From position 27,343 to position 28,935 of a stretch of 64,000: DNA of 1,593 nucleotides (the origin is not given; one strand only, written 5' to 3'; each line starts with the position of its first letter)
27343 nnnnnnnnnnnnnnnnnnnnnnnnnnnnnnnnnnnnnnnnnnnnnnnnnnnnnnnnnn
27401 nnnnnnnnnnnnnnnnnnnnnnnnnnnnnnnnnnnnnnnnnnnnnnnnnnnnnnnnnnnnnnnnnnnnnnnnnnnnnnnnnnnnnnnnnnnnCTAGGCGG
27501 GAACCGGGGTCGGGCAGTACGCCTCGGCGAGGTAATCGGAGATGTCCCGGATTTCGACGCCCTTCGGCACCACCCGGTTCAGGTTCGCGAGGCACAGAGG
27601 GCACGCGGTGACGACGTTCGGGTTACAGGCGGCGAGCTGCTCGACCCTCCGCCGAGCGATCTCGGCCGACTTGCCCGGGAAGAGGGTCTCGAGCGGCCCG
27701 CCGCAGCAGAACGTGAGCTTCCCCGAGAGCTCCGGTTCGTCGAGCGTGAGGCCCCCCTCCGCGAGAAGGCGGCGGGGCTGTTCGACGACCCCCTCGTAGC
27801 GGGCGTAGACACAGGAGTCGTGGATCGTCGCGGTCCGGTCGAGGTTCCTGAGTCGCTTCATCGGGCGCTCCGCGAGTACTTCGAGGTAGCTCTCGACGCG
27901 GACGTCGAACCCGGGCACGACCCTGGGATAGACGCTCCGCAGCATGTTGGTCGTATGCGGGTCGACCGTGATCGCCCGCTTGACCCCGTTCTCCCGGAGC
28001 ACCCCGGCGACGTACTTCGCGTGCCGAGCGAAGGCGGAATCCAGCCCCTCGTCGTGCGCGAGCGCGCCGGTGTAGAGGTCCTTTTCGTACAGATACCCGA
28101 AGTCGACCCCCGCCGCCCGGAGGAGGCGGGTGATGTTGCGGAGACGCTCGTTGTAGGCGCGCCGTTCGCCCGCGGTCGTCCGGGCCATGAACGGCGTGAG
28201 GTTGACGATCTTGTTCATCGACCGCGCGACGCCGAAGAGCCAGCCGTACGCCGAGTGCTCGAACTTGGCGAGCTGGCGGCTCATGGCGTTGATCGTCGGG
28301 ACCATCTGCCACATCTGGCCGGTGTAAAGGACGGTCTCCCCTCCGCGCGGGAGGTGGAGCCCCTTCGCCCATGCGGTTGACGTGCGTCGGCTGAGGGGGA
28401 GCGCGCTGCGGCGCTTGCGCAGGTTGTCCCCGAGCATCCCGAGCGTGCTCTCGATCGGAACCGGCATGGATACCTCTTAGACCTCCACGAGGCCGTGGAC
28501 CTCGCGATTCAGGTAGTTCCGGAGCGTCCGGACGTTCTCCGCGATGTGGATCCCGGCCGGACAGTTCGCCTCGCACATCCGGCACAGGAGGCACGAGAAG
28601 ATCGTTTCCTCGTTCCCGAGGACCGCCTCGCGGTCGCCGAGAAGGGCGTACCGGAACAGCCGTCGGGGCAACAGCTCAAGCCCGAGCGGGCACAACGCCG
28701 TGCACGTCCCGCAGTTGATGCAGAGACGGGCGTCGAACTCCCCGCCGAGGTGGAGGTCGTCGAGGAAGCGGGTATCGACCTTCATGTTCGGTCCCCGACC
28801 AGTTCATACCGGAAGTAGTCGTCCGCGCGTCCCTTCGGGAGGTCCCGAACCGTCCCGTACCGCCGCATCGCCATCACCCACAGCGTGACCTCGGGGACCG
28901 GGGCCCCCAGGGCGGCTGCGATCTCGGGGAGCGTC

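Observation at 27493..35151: Atypical nine-gene Hdr-like / sulfur-relay operon: HdrB-HdrC-wH-HdrA-(HdrA with inserted GltD/NfnB module)-MvhD-TusA-ArsR-DsrE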

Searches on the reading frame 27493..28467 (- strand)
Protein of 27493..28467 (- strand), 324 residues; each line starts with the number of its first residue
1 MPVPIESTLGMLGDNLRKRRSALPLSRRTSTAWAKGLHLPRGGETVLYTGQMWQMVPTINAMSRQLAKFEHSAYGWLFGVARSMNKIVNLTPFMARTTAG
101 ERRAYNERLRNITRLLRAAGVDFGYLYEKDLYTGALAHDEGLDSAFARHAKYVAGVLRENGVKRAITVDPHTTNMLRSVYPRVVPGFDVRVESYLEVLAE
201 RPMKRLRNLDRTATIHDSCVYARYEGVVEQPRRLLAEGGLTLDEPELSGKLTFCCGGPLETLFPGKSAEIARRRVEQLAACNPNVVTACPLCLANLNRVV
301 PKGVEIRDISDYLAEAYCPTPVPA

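Call 4: search_protein_families(library=pfam, proteins=[window:27493-28467:-], max_evalue=0.01)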
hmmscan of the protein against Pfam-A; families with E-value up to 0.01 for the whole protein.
window:27493-28467:- (324 aa): 1 family
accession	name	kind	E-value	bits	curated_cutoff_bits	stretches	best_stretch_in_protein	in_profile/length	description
PF02754.22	CCG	-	1.1e-08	35.4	20.6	1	214-296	2-84/85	Cysteine-rich domain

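Call 5: search_protein_families(library=ncbifam, proteins=[window:27493-28467:-], max_evalue=0.001)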
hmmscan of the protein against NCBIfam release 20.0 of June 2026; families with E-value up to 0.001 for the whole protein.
window:27493-28467:- (324 aa): 5 families
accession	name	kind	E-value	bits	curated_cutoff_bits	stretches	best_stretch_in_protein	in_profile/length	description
NF045663.1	diclust_near_Sec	equivalog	4e-11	41.7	530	1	134-296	461-618/759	pyridine nucleotide-disulfide oxidoreductase/dicluster-binding protein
NF004898.0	PRK06259.1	equivalog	2.3e-10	39.7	385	1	158-302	328-473/488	fumarate reductase (CoM/CoB) subunit TfrB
NF045670.1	quin_L_LdhH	equivalog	2.1e-09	36.2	800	1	193-297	578-686/706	L-lactate dehydrogenase (quinone) large subunit LdhH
NF045796.1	DsrK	equivalog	0.0003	19.5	400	1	210-257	321-370/453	sulfate reduction electron transfer complex DsrMKJOP subunit DsrK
NF045724.1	ferredox_TmcB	equivalog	0.0005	18.8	735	1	191-301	293-409/430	electron transfer complex ferredoxin TmcB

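Call 39: search_solved_structures(query=window:27493-28467:-, show_alignments=2, max_evalue=0.01)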
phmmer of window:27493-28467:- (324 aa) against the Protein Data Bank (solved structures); distinct sequences matched with E-value up to 0.01: 1.
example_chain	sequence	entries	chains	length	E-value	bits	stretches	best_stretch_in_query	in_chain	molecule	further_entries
9ojn_A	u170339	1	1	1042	1.1e-08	37.9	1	107-297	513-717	Iron-sulfur-binding reductase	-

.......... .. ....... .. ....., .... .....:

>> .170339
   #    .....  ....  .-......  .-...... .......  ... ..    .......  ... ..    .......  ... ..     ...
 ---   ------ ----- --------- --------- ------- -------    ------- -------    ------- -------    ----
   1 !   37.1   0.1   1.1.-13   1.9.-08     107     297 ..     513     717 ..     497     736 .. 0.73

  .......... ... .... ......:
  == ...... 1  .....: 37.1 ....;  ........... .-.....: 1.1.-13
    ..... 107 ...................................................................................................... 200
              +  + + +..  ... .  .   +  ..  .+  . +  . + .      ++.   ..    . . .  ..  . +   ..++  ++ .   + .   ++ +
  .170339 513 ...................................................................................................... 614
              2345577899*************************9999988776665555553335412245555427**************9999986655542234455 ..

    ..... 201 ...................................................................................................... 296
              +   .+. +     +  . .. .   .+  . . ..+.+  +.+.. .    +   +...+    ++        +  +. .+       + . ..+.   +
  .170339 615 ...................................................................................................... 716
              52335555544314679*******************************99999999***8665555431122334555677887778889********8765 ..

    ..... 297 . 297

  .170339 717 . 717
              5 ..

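Call 64: find_homologous_proteins(query=window:27493-28467:-, max_evalue=0.00001)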
Query window:27493-28467:- (324 aa): 2005 proteins with E <= 0.00001 among 8000 candidates; the best 120 are listed.
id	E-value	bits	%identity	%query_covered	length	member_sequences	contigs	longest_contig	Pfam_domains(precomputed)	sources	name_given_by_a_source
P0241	8.7e-216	733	100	100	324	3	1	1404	PF02754.22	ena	-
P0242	1.3e-173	595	81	98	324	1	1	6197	PF02754.22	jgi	jgi:hypothetical protein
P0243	3.1e-173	593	80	100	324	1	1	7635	PF02754.22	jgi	jgi:hypothetical protein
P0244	1.4e-170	585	79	100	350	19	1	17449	PF02754.22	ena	-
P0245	1.6e-170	584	80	98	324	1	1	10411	PF02754.22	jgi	jgi:Cysteine-rich domain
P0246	1.9e-170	584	81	98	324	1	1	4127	PF02754.22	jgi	jgi:hypothetical protein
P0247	4.1e-170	583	79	100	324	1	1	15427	PF02754.22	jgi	jgi:Cysteine-rich domain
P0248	1.5e-169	581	80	98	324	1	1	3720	PF02754.22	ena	-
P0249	1.7e-169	581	80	98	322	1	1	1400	PF02754.22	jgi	jgi:Fe-S oxidoreductase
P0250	3.9e-169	580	77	100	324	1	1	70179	PF02754.22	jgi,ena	-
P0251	7.7e-169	579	78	98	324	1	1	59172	PF02754.22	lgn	-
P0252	1.1e-168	578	78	99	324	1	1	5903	PF02754.22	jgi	jgi:hypothetical protein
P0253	1.7e-168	578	77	98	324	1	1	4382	PF02754.22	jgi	jgi:hypothetical protein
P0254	1.8e-168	578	76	100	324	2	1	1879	PF02754.22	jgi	-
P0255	2.4e-168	577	79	98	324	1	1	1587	PF02754.22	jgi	jgi:Cysteine-rich domain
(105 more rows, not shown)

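Call 70: predict_structure(alignment_id=A2)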
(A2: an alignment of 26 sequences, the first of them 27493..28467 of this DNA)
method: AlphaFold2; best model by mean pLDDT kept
length: 324 residues; sequences in the alignment: 26
mean_pLDDT: 80.5   pTM: 0.84
mean pLDDT of the five models: 80.5, 78.7, 78.2, 75.3, 72.4
residues with pLDDT >= 90: 133; 70-90: 100; 50-70: 76; < 50: 15
segments of 3 or more residues with pLDDT < 50: 1-7, 136-141
pLDDT, mean of each block of 10 residues (from residue 1): 49 61 58 75 92 78 74 63 55 70 87 95 88 56 73 93 96 91 93 97 93 91 88 95 73 62 76 90 94 89 95 94 58
secondary structure, 60 per line:
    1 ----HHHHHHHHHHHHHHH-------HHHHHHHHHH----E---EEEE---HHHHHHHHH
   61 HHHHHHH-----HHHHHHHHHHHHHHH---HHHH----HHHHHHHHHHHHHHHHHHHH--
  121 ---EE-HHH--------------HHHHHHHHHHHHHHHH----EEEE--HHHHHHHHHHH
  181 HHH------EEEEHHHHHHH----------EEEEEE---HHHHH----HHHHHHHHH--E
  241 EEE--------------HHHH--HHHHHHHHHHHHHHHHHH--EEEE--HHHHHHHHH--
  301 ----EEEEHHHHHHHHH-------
elements in order: H5-19 H27-36 E45-48 H52-67 H73-87 H91-94 H99-118 H144-159 E164-167 H170-183 E190-193 H194-200 E211-216 H220-224 H229-237 E240-243 H258-261 H264-281 E284-287 H290-298 E305-308 H309-317

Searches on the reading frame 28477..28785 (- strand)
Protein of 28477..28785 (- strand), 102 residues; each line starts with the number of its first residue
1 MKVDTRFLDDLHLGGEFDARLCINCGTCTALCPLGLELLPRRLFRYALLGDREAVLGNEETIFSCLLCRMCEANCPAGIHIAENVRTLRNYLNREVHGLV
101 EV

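Call 4: search_protein_families(library=pfam, proteins=[window:28477-28785:-], max_evalue=0.01)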
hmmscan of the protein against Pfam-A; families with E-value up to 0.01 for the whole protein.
window:28477-28785:- (102 aa): 14 families
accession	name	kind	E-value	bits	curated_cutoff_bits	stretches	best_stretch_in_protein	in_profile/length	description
PF13534.11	Fer4_17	-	6.4e-11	43.1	22.2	2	22-80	2-61/61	4Fe-4S dicluster domain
PF13183.11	Fer4_8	-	3.9e-10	40.6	27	1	20-79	3-68/68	4Fe-4S dicluster domain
PF13187.11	Fer4_9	-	3.9e-09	36.8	27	2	65-90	2-27/52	4Fe-4S dicluster domain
PF12837.12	Fer4_6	-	5.3e-08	32.9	25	2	16-33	3-20/24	4Fe-4S binding domain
PF13237.11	Fer4_10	-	5.5e-08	33.1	25.5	1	17-76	4-53/53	4Fe-4S dicluster domain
PF12838.12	Fer4_7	-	2.4e-06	28.4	27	2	22-79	2-52/52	4Fe-4S dicluster domain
PF12797.12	Fer4_2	-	2.4e-06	27.6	24.5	1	17-33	5-21/22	4Fe-4S binding domain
PF00037.32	Fer4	-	1.3e-05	25.3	21.1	1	17-33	3-19/24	4Fe-4S binding domain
PF12800.12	Fer4_4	-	2.4e-05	24.7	24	1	22-33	4-15/17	4Fe-4S binding domain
PF13746.11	Fer4_18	-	0.00092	19.8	27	0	58-84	54-80/114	4Fe-4S dicluster domain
PF25160.1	LdpA_Fe-S-bd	-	0.0029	17.8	27.6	0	19-35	25-41/49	LdpA Fe-S cluster-binding domain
PF14691.11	Fer4_20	-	0.0029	17.8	25.8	0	65-89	24-50/113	Dihydroprymidine dehydrogenase domain II, 4Fe-4S cluster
PF12798.12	Fer4_3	-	0.0048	18.1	27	0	22-34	1-13/15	4Fe-4S binding domain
PF17179.9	Fer4_22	-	0.0066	17.7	27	0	22-33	2-13/95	4Fe-4S dicluster domain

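Call 5: search_protein_families(library=ncbifam, proteins=[window:28477-28785:-], max_evalue=0.001)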
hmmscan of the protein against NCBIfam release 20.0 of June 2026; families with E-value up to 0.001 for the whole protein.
window:28477-28785:- (102 aa): 32 families (the best 25 are shown)
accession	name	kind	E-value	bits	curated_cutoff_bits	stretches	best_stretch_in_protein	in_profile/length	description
TIGR03290.1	CoB_CoM_SS_C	equivalog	6.4e-13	48.9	160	1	20-94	2-77/144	CoB--CoM heterodisulfide reductase subunit C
TIGR01945.1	rnfC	subfamily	3.3e-10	39.1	245.95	1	19-92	362-431/435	RnfABCDGE type electron transport complex subunit C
NF041890.1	hdrC_Methbact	equivalog_domain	6.3e-10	38.9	270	1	7-90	16-99/192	ferredoxin:CoB-CoM heterodisulfide reductase subunit HdrC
NF038018.1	qmoC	equivalog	2e-09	37.4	300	1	4-95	2-94/360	quinone-interacting membrane-bound oxidoreductase complex subunit QmoC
NF003454.1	PRK05035.1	equivalog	1.1e-08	34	345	1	18-89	365-432/556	electron transport complex subunit RsxC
NF041779.1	hetero_SS_HdrC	equivalog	4.5e-08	32.8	350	1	21-90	32-101/198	ferredoxin:CoB-CoM heterodisulfide reductase subunit HdrC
NF041837.1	rnfC_Methano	equivalog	1.7e-07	30.4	650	1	19-95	357-429/438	Rnf electron transport complex subunit RnfC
NF008369.0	PRK11168.1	equivalog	2.8e-07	29.8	278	1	59-91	54-86/401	anaerobic glycerol-3-phosphate dehydrogenase subunit C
NF045670.1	quin_L_LdhH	equivalog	4.5e-07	28.5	800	0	63-95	354-386/706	L-lactate dehydrogenase (quinone) large subunit LdhH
TIGR00384.1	dhsB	subfamily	5.4e-07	29.3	88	1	51-89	184-222/222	succinate dehydrogenase and fumarate reductase iron-sulfur protein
NF004616.0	PRK05950.1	subfamily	9.4e-07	28.2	228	1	51-93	192-234/238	succinate dehydrogenase iron-sulfur subunit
NF008434.0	PRK11274.1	equivalog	1.3e-06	27.6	333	1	20-97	23-107/409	glycolate oxidase subunit GlcF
TIGR00314.1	cdhA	equivalog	2.6e-06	25.5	781.3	1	19-86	398-460/784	CO dehydrogenase/acetyl-CoA synthase complex subunit alpha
NF010071.0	PRK13552.1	equivalog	2.8e-06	26.8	264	1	54-93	197-236/241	fumarate reductase iron-sulfur subunit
NF009226.0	PRK12576.1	equivalog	2.9e-06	26.8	344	0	52-91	199-236/317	succinate dehydrogenase/fumarate reductase iron-sulfur subunit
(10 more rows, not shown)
